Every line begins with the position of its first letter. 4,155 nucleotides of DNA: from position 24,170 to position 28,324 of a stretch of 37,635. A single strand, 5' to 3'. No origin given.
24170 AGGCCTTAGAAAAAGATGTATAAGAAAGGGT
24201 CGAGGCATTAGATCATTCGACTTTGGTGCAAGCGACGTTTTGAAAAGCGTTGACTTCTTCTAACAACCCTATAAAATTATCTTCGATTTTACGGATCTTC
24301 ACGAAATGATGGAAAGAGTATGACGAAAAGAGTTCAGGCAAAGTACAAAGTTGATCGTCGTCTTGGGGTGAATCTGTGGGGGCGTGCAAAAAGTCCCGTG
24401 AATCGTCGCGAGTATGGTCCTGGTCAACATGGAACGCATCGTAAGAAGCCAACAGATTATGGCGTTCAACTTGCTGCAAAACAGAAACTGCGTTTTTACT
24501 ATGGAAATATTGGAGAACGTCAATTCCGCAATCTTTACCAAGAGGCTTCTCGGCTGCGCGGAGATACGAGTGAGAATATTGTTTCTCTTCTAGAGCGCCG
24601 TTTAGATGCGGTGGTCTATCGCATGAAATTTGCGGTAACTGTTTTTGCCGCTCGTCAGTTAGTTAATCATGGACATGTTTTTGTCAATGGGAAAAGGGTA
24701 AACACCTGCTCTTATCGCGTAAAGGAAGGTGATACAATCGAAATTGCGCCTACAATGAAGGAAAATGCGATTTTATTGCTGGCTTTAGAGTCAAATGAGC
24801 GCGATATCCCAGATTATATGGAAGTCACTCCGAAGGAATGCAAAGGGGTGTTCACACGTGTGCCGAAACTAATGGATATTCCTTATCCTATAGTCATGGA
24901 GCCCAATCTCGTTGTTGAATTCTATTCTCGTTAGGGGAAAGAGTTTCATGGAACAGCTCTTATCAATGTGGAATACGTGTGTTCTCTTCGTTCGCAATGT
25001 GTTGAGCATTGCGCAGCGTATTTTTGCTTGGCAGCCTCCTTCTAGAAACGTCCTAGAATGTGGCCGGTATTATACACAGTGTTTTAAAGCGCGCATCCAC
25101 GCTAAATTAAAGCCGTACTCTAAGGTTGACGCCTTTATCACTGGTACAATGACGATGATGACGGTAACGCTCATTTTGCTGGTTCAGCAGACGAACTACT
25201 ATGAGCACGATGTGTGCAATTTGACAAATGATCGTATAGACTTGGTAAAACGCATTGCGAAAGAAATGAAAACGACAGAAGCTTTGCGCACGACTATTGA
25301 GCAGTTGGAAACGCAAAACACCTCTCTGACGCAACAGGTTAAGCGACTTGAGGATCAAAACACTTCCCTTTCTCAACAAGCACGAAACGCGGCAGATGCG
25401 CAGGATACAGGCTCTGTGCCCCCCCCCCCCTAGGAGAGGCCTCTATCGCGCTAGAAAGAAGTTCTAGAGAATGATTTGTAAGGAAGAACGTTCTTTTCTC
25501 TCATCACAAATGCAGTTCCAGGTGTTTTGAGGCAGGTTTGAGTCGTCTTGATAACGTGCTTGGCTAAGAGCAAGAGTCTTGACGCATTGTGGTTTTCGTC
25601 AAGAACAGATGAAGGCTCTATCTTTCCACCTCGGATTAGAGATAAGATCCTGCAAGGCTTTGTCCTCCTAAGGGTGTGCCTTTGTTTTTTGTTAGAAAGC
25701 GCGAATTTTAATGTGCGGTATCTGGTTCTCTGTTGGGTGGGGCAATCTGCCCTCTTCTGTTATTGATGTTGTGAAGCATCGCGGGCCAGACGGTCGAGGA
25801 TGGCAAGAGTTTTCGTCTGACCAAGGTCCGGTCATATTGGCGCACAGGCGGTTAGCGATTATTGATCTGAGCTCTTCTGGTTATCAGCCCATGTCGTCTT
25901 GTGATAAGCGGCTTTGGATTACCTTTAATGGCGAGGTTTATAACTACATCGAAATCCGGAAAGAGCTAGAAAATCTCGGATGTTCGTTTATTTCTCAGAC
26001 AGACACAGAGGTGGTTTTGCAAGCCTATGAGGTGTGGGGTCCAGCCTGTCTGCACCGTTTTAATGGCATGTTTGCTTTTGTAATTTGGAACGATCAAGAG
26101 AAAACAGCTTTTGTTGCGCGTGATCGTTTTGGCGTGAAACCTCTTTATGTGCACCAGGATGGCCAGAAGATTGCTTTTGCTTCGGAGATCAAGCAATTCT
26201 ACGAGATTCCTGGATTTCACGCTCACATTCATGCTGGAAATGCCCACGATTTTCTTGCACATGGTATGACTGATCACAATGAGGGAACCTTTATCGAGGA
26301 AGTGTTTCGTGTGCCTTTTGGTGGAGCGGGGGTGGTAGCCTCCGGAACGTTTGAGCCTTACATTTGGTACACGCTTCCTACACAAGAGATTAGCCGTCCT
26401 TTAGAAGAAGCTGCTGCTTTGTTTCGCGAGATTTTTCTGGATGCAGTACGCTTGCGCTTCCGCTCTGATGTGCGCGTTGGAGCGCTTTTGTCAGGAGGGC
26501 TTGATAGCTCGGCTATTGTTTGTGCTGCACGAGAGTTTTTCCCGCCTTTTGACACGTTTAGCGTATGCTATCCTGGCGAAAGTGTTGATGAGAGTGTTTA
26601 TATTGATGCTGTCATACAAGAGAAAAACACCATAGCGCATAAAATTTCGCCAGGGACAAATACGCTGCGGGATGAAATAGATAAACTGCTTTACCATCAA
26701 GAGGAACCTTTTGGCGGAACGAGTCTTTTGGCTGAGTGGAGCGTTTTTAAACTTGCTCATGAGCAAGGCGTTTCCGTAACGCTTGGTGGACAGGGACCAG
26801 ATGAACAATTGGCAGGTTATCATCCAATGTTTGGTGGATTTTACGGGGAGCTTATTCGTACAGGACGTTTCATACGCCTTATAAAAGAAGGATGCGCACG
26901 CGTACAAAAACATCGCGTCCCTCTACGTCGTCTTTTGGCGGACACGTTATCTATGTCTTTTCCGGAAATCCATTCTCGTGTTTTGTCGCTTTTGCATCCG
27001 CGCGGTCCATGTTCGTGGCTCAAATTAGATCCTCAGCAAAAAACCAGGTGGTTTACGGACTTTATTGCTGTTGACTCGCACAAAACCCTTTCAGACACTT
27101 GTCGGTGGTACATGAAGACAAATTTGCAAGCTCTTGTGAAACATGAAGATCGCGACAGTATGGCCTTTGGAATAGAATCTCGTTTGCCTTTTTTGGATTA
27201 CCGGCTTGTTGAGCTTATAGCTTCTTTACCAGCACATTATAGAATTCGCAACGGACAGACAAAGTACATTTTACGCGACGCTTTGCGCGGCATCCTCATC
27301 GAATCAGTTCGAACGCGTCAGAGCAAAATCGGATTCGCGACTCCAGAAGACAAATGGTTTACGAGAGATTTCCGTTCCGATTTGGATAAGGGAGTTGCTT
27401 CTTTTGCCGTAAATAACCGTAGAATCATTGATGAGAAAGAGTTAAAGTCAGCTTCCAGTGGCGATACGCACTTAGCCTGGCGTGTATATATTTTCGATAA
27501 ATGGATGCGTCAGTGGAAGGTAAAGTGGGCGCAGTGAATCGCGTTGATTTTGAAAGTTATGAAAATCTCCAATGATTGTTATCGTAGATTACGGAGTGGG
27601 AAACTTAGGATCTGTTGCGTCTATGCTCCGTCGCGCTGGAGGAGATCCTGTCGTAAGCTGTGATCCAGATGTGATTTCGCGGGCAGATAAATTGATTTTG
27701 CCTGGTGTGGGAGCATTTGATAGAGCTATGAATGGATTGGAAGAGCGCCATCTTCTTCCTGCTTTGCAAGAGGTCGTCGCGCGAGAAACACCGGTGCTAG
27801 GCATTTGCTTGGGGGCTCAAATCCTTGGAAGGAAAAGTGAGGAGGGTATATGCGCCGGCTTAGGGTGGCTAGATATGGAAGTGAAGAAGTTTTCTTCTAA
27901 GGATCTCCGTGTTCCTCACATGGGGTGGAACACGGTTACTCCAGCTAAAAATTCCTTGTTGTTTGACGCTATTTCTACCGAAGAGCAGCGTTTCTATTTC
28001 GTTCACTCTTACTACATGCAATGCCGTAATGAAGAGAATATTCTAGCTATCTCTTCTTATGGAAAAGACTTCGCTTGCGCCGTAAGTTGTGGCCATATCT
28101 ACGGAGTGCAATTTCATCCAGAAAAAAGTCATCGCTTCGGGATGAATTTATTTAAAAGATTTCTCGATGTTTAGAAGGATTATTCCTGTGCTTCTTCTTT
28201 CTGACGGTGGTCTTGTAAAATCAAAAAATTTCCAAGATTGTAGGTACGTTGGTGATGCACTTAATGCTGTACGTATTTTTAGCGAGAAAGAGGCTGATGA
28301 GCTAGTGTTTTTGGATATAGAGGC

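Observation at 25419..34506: Three exact 12-nt G/C homopolymers plus a frameshifted A8/T8 tract concentrated in one glycan island: contingency-locus architecture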

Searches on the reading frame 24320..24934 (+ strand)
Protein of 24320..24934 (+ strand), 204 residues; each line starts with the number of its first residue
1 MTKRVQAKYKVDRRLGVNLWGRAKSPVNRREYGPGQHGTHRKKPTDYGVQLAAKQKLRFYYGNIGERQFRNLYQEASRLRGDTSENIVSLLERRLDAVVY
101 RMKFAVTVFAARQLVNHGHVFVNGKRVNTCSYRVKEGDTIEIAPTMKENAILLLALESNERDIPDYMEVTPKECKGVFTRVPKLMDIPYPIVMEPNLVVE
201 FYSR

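Call 13: find_related_loci(query=window:24320-24934:+, collection=genome_contigs, flank=10000)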
Query window:24320-24934:+ (204 aa) in genome_contigs; peptide patterns used: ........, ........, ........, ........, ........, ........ (x = any residue, [..] = any of these).
443 stretches matched a pattern; 382 encode a relative of the query (tblastn E <= 1e-3); the best 80 are kept; 80 distinct loci.
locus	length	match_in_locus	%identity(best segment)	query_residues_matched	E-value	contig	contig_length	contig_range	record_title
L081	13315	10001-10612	85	1-204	3e-120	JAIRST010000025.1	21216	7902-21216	MAG: Holosporales bacterium isolate Ct408_bin51 k119_4031239, whole genome shotgun sequence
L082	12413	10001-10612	82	1-204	5e-115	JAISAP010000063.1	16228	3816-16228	MAG: Holosporales bacterium isolate Gx481_bin16 k119_1999929, whole genome shotgun sequence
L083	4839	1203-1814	75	1-204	2e-105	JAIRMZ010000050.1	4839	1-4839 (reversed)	MAG: Holosporales bacterium isolate Cd354_bin124 k119_1727535, whole genome shotgun sequence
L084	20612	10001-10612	72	1-204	2e-102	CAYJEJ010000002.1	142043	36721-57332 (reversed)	MAG TPA_asm: uncultured Alphaproteobacteria bacterium isolate ERP123703_co3_2 genome assembly, contig: NODE_52_length_14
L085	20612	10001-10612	70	1-204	8e-98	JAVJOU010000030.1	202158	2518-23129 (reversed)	MAG: Rhodospirillales bacterium isolate A1-SPW-30 k141_28757, whole genome shotgun sequence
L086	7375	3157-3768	70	1-204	2e-97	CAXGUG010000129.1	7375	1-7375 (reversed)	MAG TPA_asm: uncultured Rhodospirillaceae bacterium isolate ERR594286_binner23_Refined_27 genome assembly, contig: ERZ11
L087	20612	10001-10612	69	1-204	2e-97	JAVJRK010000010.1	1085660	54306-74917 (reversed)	MAG: Rhodospirillales bacterium isolate D1-CHI-22 k141_34391, whole genome shotgun sequence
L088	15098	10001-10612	68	1-204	6e-96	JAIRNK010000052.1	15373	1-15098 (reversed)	MAG: Holosporales bacterium isolate Cd354_bin25 k119_1301688, whole genome shotgun sequence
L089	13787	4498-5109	68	1-204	1e-95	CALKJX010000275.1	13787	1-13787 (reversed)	MAG: uncultured Elioraea sp. isolate N1_Bin_METABAT__12_sub_1 genome assembly, contig: c_000002239742, whole genome shot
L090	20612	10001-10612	68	1-204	1e-95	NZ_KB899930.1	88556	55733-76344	Elioraea tepidiphila DSM 17972 F563DRAFT_scaffold00021.21, whole genome shotgun sequence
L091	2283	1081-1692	67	1-204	4e-99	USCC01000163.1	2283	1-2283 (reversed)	uncultured Rhodospirillaceae bacterium isolate UMGS1574 genome assembly, contig: NODE_16902_length_2283_cov_6.616697, wh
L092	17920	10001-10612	68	1-204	3e-95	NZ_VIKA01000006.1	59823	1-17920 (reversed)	Elioraea sp. Yellowstone NODE_6_length_59823_cov_107.842, whole genome shotgun sequence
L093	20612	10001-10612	72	1-204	3e-95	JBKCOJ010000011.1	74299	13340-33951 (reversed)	MAG: Pseudomonadota bacterium isolate samp_455_metabat2_141 samp_455_1112987, whole genome shotgun sequence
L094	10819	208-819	68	1-204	4e-95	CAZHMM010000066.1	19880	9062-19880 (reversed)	MAG TPA_asm: uncultured Elioraea sp. isolate SRP304446_co1_107 genome assembly, contig: NODE_1897_length_19880_cov_20.99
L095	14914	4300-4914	69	1-204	5e-95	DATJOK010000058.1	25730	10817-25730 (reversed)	MAG TPA_asm: Stellaceae bacterium isolate SMAG_U14885 k141_2082158, whole genome shotgun sequence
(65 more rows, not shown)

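Call 75: find_encoding_contigs(protein=window:24320-24934:+, flank=10000)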
Protein window:24320-24934:+ (204 aa): 1 contig read that carries it; 1 place shown.
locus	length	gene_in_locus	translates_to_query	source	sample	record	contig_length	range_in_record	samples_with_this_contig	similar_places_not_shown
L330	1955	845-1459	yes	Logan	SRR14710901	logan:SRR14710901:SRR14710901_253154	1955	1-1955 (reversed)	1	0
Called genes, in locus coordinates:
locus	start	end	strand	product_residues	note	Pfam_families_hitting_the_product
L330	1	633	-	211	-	?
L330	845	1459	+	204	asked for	PF00163:Ribosomal_S4, PF01479:S4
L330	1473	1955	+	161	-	?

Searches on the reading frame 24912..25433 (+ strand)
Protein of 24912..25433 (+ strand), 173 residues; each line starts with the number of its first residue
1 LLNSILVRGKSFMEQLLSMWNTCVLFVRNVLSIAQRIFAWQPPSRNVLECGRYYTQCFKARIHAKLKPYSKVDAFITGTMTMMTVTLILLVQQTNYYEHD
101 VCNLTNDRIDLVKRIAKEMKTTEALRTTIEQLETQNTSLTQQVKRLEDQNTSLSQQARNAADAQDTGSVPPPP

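Call 6: search_protein_families(library=pfam, proteins=[window:24912-25433:+], max_evalue=0.01)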
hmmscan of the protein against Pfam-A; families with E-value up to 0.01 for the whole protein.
window:24912-25433:+ (173 aa): 8 families
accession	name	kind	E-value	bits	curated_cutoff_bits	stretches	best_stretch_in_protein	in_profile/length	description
PF11559.13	ADIP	-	6e-05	23.6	34.3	1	98-158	30-90/151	Afadin- and alpha -actinin-Binding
PF04102.17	SlyX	-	0.0023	18.9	30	1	125-173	15-65/67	SlyX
PF10473.14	CENP-F_leu_zip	-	0.0024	18.4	34.5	1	88-161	62-128/140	Leucine-rich repeats of kinetochore protein Cenp-F/LEK1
PF09787.14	Golgin_A5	-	0.0024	17.9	31.7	1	123-160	180-217/305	Golgin subfamily A member 5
PF05501.16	DUF755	-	0.0048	17.6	29.1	1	89-157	18-79/122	Domain of unknown function (DUF755)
PF05837.17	CENP-H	-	0.0056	17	29.9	1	82-160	62-143/202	Centromere protein H (CENP-H)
PF06005.17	ZapB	-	0.0065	17.4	31.5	0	113-158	11-56/71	Cell division protein ZapB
PF00170.26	bZIP_1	-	0.0071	16.9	27.6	0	120-156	26-62/64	bZIP transcription factor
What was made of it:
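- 24912..25433 (+): Clade-specific membrane-anchored coiled-coil protein gene directly after rpsD. The longest ORF is 173 aa. The database gene call is 161 aa, which would put its start near 24948 (inferred from the length, not checked). Only weak coiled-coil Pfam hits (call 6).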

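Call 46: search_protein_families(library=ncbifam, proteins=[window:24912-25433:+], max_evalue=0.00001)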
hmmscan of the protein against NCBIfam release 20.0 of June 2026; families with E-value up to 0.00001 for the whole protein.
window:24912-25433:+ (173 aa): 0 families

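Call 51: find_homologous_proteins(query=window:24912-25433:+, max_evalue=0.001)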
Query window:24912-25433:+ (173 aa): 1 proteins with E <= 0.001 among 23 candidates.
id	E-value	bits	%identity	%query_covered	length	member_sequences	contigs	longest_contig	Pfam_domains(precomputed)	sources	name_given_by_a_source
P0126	2.8e-101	354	100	93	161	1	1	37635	-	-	-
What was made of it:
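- Tried and rejected: The homolog search with the coiled-coil protein returned only itself (call 51).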

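Call 53: find_related_loci(query=A2, collection=genome_contigs, flank=3000)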
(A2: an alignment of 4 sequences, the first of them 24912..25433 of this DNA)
Query A2 (173 aa) in genome_contigs; peptide patterns used: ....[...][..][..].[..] (x = any residue, [..] = any of these).
37 stretches matched a pattern; 3 encode a relative of the query (tblastn E <= 1e-3); 3 distinct loci.
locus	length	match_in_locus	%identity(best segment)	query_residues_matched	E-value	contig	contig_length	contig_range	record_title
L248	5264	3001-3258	48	52-135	2e-23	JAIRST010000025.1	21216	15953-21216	MAG: Holosporales bacterium isolate Ct408_bin51 k119_4031239, whole genome shotgun sequence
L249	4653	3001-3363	33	44-160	1e-15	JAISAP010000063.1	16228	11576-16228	MAG: Holosporales bacterium isolate Gx481_bin16 k119_1999929, whole genome shotgun sequence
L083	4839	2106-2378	26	66-156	5e-11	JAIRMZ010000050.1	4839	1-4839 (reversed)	MAG: Holosporales bacterium isolate Cd354_bin124 k119_1727535, whole genome shotgun sequence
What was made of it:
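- Tried and rejected: An alignment-based genome scan found only the three MAGs already in hand (call 53).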

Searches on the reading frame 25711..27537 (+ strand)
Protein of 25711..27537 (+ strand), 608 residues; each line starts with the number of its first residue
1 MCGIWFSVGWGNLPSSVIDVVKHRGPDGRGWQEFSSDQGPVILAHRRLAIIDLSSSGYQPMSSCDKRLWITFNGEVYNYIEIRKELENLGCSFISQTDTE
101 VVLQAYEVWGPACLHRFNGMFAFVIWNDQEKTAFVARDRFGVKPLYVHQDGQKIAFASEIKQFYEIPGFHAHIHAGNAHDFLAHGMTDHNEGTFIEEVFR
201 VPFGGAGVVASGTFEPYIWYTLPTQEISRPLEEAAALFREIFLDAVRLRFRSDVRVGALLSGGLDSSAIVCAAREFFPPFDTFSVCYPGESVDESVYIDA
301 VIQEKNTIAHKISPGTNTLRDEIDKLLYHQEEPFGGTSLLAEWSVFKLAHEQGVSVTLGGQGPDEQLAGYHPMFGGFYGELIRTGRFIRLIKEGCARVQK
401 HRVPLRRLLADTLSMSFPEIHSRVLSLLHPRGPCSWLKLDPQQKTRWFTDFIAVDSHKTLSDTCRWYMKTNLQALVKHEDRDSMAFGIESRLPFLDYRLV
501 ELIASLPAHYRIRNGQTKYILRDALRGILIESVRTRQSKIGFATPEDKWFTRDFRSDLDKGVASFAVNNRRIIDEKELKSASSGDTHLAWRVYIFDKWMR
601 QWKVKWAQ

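Call 6: search_protein_families(library=pfam, proteins=[window:25711-27537:+], max_evalue=0.01)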
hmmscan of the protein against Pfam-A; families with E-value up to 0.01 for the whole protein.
window:25711-27537:+ (608 aa): 4 families
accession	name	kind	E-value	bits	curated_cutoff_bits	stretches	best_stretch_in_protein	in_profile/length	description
PF00733.27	Asn_synthase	-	6.2e-65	220.6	21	1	238-599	2-353/354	Asparagine synthase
PF13537.11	GATase_7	-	1.8e-45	154.4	25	1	45-164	1-122/123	Glutamine amidotransferase domain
PF13522.11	GATase_6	-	4.3e-44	150.1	27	1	31-159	6-130/130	Glutamine amidotransferase domain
PF12481.13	DUF3700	-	0.00044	20.2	27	1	102-151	107-165/228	Aluminium induced protein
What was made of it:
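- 25711..27537 (+): Glutamine-dependent asparagine-synthase-like amidotransferase, the first gene of the sugar-modification island. Pfam Asn_synthase 6e-65 (call 6).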

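Call 46: search_protein_families(library=ncbifam, proteins=[window:25711-27537:+], max_evalue=0.00001)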
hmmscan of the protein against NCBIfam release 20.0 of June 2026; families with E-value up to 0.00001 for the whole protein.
window:25711-27537:+ (608 aa): 9 families
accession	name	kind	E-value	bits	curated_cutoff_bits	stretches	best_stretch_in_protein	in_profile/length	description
TIGR01536.1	asn_synth_AEB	equivalog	1.3e-121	407.2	267.1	1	16-542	22-517/517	asparagine synthase (glutamine-hydrolyzing)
TIGR03108.1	eps_aminotran_1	hypoth_equivalog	5.6e-96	322.6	816.9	2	16-371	23-375/628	XrtA/PEP-CTERM system amidotransferase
NF033535.1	lass_lactam_cya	exception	3.7e-91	306.6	525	2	16-408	22-413/668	lasso peptide isopeptide bond-forming cyclase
TIGR03104.1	trio_amidotrans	equivalog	8.2e-85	285.2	570.1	2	16-371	22-381/589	N-acetylglutaminylglutamine amidotransferase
NF006949.0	PRK09431.1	equivalog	1.7e-63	215.1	499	2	17-371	24-359/554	asparagine synthase B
NF033561.1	macrolact_Ik_Al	subfamily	1.3e-22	80.1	300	1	89-542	53-493/561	albusnodin/ikarugamycin family macrolactam cyclase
NF001484.0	PRK00331.1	subfamily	1.5e-09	36.8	381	1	57-166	84-201/601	isomerizing glutamine--fructose-6-phosphate transaminase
TIGR01134.1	purF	equivalog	2e-09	37.4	350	1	43-161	68-197/432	amidophosphoribosyltransferase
TIGR01135.1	glmS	equivalog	7e-09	34.7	418.05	1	58-165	84-199/607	glutamine--fructose-6-phosphate transaminase (isomerizing)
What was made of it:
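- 25711..27537 (+): NCBIfam TIGR01536, 407 bits (call 46).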

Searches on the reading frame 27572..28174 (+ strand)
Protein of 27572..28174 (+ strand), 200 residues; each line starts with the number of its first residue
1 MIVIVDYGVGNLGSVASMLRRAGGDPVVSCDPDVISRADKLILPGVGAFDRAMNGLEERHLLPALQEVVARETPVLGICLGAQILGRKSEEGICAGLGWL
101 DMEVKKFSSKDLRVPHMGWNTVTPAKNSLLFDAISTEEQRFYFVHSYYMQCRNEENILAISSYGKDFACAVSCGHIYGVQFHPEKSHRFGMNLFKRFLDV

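Call 6: search_protein_families(library=pfam, proteins=[window:27572-28174:+], max_evalue=0.01)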
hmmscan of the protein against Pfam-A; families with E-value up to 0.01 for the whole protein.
window:27572-28174:+ (200 aa): 4 families
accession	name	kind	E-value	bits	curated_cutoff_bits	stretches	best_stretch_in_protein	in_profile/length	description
PF00117.34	GATase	-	2.5e-17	63.6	22.8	1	4-197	2-186/190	Glutamine amidotransferase class-I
PF07685.20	GATase_3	-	1.5e-08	35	27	1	32-106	34-117/196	CobB/CobQ-like glutamine amidotransferase domain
PF07722.19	Peptidase_C26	-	4.8e-07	30.2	20.5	1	62-184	95-219/219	Peptidase C26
PF01174.25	SNO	-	3.7e-05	24.1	27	1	19-106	15-102/188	SNO glutamine amidotransferase family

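Call 46: search_protein_families(library=ncbifam, proteins=[window:27572-28174:+], max_evalue=0.00001)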
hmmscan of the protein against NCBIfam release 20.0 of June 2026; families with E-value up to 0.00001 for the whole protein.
window:27572-28174:+ (200 aa): 10 families
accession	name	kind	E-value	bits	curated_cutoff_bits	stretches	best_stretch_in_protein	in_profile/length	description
TIGR01855.1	IMP_synth_hisH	equivalog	3.8e-71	239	105.4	1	2-199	1-197/198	imidazole glycerol phosphate synthase subunit HisH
NF010608.0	PRK14004.1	equivalog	2.7e-44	151.4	216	1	1-199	1-208/210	imidazole glycerol phosphate synthase subunit HisH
NF001975.0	PRK00758.1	equivalog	6.2e-10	39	198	1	33-200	38-181/185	GMP synthase subunit A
TIGR00888.1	guaA_Nterm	equivalog_domain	1.1e-09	38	172.15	1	64-199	62-182/188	glutamine-hydrolyzing GMP synthase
NF001989.1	PRK00784.1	equivalog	6e-09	35.1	273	1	32-157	281-398/480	cobyric acid synthase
NF000848.1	PRK00074.1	equivalog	1.3e-08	33.9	400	1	65-198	63-184/512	glutamine-hydrolyzing GMP synthase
NF005072.0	PRK06490.1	equivalog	2.5e-07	29.9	339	1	68-188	88-190/251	glutamine amidotransferase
TIGR03800.1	PLP_synth_Pdx2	equivalog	7.9e-07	29.2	105.55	0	16-106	15-104/184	pyridoxal 5'-phosphate synthase glutaminase subunit PdxT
NF006562.0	PRK09065.1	equivalog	6.1e-06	25.9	205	0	65-87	83-105/242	glutamine amidotransferase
NF005458.0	PRK07053.1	equivalog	8.7e-06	25.3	250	0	47-185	59-180/234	glutamine amidotransferase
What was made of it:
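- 27572..28174 (+): HisH-like glutaminase subunit (WbuY-type partner). TIGR01855, 239 bits (call 46).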
